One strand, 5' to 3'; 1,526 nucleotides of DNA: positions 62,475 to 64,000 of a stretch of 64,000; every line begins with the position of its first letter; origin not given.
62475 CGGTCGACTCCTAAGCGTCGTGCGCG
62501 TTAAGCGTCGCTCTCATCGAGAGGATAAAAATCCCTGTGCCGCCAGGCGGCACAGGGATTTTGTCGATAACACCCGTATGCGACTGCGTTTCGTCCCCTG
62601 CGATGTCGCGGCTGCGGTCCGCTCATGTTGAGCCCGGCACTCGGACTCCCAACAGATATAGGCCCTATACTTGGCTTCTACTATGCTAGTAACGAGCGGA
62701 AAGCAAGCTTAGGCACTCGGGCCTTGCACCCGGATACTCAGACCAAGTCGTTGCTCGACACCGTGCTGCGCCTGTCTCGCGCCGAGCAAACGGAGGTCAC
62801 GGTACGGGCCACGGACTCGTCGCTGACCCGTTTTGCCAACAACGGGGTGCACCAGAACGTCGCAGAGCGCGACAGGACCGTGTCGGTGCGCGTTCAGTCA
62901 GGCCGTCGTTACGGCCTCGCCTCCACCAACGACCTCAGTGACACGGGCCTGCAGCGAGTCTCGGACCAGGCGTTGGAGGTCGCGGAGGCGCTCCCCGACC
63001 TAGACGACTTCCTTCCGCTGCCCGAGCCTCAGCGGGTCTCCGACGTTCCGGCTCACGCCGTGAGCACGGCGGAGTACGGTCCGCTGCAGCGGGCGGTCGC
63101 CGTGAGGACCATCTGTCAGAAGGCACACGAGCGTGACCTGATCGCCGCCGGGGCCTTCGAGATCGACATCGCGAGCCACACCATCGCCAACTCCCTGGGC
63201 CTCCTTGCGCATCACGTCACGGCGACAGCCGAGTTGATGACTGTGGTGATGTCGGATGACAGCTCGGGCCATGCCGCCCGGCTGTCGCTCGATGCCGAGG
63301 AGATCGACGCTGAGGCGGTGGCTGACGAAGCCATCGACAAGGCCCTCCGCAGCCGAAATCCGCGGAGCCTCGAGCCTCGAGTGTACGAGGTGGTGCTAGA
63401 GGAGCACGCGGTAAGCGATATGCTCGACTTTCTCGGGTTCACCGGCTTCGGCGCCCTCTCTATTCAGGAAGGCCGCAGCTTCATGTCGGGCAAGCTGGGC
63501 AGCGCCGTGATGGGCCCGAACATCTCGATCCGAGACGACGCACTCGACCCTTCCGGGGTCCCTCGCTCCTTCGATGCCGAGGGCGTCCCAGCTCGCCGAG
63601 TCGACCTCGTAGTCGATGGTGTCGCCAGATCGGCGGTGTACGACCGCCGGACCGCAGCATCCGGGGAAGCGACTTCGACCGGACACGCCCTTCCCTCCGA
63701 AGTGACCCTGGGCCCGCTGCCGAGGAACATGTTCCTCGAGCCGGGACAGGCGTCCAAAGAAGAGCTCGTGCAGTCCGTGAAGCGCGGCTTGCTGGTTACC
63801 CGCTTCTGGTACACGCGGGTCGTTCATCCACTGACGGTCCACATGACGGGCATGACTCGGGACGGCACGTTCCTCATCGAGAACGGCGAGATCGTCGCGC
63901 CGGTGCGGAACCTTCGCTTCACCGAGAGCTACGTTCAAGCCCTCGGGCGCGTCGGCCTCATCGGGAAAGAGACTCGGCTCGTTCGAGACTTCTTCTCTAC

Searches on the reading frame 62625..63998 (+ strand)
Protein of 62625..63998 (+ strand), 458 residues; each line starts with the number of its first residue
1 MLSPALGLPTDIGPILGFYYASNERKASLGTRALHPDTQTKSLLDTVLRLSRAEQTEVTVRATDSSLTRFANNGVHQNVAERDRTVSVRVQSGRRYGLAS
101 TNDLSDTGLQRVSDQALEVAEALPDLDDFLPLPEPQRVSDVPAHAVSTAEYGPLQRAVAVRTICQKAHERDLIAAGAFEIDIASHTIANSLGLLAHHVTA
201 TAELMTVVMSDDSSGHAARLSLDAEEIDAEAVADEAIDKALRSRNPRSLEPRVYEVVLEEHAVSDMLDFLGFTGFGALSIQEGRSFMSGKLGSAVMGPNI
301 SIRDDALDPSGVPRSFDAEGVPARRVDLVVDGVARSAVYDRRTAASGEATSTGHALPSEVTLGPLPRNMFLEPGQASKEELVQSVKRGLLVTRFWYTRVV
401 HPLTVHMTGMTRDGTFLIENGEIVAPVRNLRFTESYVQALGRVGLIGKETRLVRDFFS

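Call 27: search_protein_families(library=pfam, proteins=[window:62625-63998:+], max_evalue=0.001)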
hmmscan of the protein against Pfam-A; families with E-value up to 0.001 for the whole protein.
window:62625-63998:+ (458 aa): 3 families
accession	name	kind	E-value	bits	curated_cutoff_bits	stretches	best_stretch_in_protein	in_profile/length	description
PF19289.4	PmbA_TldD_3rd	-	2e-45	155.1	22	1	253-452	3-202/220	PmbA/TldA metallopeptidase C-terminal domain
PF01523.21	PmbA_TldD_1st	-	8.6e-09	35.9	20.9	1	57-120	2-65/65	PmbA/TldA metallopeptidase domain 1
PF19290.4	PmbA_TldD_2nd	-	8.2e-05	23.5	20.9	0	185-243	45-108/109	PmbA/TldA metallopeptidase central domain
